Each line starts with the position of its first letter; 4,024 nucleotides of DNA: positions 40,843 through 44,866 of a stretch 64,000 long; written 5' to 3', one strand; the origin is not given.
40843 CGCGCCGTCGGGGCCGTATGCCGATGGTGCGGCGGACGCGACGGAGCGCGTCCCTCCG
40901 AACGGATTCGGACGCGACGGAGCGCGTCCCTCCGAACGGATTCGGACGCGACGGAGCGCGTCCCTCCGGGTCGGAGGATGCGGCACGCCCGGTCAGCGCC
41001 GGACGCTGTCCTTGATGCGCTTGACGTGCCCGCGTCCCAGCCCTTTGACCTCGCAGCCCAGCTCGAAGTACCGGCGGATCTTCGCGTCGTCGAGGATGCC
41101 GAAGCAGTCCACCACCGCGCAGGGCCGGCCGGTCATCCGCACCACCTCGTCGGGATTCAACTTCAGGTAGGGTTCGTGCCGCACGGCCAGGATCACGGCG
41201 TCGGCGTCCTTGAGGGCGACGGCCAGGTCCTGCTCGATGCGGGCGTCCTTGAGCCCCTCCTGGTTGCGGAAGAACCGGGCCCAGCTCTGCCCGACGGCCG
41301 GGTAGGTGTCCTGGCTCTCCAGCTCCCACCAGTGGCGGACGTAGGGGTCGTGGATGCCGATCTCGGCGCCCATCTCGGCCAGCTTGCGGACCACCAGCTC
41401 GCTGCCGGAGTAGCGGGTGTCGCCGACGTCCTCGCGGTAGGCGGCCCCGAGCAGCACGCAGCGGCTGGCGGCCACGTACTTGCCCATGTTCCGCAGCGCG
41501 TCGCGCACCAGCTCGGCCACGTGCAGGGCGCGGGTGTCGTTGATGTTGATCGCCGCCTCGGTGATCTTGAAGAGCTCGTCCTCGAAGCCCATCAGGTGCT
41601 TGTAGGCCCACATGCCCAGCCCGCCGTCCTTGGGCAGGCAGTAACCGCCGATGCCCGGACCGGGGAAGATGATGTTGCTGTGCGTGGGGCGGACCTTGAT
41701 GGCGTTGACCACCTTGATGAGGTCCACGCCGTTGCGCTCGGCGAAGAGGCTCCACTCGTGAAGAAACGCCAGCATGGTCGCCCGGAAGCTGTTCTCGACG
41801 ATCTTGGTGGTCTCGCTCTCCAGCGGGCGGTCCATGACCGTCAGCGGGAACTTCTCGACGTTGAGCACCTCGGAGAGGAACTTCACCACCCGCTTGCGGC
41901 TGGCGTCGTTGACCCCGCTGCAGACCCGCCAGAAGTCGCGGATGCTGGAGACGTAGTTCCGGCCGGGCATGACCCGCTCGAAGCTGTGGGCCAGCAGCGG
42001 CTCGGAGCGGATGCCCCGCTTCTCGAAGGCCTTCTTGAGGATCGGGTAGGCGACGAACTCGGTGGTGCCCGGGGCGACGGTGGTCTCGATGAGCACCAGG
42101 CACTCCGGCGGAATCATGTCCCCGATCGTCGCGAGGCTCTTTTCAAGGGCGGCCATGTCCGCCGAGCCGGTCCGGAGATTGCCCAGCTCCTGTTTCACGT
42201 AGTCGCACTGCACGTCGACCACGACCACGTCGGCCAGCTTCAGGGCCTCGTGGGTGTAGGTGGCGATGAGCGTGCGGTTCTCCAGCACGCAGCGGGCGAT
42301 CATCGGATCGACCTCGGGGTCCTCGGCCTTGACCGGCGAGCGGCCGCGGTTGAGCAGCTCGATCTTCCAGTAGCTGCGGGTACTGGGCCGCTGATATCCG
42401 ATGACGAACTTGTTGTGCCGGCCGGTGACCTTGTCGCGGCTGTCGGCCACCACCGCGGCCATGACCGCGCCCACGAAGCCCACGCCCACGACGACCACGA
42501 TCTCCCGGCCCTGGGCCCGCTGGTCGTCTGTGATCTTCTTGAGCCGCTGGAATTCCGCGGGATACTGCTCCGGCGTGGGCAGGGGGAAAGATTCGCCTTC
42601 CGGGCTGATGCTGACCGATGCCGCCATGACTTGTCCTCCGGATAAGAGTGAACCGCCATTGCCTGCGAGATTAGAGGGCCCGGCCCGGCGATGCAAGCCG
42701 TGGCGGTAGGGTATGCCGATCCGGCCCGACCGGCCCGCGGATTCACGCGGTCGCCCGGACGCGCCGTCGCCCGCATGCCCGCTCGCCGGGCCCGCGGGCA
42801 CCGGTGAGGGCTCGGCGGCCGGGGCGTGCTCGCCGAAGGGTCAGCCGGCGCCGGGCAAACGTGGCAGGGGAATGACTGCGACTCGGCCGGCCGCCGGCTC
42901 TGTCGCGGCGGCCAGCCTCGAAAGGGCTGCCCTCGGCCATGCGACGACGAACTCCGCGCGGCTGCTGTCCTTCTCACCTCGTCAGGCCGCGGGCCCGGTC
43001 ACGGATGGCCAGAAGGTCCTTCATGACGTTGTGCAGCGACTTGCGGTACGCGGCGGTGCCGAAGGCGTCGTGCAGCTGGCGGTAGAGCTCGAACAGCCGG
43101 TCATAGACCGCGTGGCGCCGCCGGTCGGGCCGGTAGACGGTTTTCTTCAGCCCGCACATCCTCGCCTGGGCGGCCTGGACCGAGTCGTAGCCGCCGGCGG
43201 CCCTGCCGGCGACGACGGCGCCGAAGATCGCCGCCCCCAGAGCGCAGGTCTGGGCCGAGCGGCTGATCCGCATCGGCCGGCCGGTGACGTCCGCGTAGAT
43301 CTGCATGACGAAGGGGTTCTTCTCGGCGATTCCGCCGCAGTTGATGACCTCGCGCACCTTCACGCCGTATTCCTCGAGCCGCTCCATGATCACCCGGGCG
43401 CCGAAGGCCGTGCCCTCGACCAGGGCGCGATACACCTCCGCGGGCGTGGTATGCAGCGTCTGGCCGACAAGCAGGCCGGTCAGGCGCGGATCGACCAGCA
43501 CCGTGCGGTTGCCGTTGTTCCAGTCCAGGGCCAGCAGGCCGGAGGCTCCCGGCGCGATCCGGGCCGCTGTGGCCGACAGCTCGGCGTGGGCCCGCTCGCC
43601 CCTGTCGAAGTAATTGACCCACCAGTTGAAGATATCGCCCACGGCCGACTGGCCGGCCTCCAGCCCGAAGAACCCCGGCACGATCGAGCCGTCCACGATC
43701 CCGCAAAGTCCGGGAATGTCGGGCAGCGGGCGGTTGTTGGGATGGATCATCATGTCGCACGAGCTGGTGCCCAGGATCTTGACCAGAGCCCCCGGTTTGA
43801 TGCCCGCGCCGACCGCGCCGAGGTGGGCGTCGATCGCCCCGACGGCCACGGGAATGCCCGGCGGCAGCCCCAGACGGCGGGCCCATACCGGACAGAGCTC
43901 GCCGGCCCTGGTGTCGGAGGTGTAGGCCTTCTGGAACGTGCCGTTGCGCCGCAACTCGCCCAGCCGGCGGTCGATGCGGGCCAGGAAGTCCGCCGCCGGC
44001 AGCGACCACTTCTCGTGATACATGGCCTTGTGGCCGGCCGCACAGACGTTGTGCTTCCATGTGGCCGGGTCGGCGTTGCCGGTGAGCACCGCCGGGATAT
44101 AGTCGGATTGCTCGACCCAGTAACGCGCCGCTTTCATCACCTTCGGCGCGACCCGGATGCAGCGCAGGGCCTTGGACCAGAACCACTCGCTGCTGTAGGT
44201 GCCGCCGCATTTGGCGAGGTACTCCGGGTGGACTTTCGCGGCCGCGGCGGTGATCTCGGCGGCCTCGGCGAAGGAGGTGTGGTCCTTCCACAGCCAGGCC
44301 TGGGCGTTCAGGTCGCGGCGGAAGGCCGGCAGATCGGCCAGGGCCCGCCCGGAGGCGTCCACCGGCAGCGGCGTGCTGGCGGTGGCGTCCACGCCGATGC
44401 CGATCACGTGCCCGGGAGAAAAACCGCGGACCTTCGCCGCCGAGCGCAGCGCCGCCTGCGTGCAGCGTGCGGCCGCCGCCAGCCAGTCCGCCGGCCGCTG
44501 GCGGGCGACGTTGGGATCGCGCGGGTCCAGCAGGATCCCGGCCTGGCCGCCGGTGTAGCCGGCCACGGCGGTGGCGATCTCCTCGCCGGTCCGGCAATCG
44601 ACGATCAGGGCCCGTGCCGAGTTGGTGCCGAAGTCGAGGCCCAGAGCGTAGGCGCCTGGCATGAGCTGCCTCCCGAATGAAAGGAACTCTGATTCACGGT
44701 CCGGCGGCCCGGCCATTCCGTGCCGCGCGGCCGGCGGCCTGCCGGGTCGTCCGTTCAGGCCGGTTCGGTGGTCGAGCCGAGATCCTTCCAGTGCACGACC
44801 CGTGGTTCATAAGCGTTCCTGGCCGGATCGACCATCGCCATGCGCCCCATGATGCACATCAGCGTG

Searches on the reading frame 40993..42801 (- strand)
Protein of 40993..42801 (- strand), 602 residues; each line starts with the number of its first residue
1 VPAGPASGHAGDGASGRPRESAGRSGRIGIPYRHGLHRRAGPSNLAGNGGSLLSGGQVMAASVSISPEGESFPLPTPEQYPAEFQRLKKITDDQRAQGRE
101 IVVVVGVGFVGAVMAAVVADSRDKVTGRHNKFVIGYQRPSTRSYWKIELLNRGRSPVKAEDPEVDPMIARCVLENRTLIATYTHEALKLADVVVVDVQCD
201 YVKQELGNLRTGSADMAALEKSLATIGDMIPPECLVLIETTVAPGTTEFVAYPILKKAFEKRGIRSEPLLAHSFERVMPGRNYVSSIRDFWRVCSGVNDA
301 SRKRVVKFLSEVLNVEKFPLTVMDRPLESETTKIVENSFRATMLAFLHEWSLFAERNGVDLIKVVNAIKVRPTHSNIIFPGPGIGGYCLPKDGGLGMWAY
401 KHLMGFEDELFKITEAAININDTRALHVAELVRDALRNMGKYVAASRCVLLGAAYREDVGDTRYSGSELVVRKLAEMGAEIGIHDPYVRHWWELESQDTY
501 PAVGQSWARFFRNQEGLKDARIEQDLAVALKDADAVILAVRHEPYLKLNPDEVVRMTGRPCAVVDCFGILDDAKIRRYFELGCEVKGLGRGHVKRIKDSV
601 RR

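Call 60: search_protein_families(library=pfam, proteins=[window:40993-42801:-], max_evalue=0.00001)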
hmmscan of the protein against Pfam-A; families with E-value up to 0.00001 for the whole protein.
window:40993-42801:- (602 aa): 3 families
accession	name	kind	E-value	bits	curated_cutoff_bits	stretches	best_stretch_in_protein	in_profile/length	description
PF03720.21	UDPG_MGDP_dh_C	-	1.5e-20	73.9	30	1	450-571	2-102/103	UDP-glucose/GDP-mannose dehydrogenase family, UDP binding domain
PF00984.24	UDPG_MGDP_dh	-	1.6e-15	57.4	25.4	1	328-422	2-93/94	UDP-glucose/GDP-mannose dehydrogenase family, central domain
PF03721.20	UDPG_MGDP_dh_N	-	2.1e-14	53.9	27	1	102-306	3-184/187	UDP-glucose/GDP-mannose dehydrogenase family, NAD binding domain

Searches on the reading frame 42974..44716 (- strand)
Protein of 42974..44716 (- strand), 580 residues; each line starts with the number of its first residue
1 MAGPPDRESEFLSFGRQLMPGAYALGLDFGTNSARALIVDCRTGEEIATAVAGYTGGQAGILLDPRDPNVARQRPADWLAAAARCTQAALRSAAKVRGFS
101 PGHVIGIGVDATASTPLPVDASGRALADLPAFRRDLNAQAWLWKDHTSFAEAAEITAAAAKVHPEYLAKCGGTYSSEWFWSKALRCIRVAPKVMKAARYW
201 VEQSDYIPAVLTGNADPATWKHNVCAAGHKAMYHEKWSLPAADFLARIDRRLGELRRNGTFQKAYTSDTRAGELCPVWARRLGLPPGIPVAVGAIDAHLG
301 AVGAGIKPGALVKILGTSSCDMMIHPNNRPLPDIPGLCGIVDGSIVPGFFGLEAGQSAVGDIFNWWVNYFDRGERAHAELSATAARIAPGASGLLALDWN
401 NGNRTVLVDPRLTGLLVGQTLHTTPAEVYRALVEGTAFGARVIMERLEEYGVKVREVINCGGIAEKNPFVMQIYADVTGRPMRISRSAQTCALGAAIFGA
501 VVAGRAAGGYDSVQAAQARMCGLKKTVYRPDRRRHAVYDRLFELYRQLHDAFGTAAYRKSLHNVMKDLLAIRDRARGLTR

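Call 60: search_protein_families(library=pfam, proteins=[window:42974-44716:-], max_evalue=0.00001)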
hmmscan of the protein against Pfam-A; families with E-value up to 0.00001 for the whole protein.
window:42974-44716:- (580 aa): 2 families
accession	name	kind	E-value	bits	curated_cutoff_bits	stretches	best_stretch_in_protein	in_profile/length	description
PF02782.22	FGGY_C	-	6.6e-43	147.2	27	1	313-501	3-196/198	FGGY family of carbohydrate kinases, C-terminal domain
PF00370.27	FGGY_N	-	2.5e-15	57.2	28.8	1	23-303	1-245/245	FGGY family of carbohydrate kinases, N-terminal domain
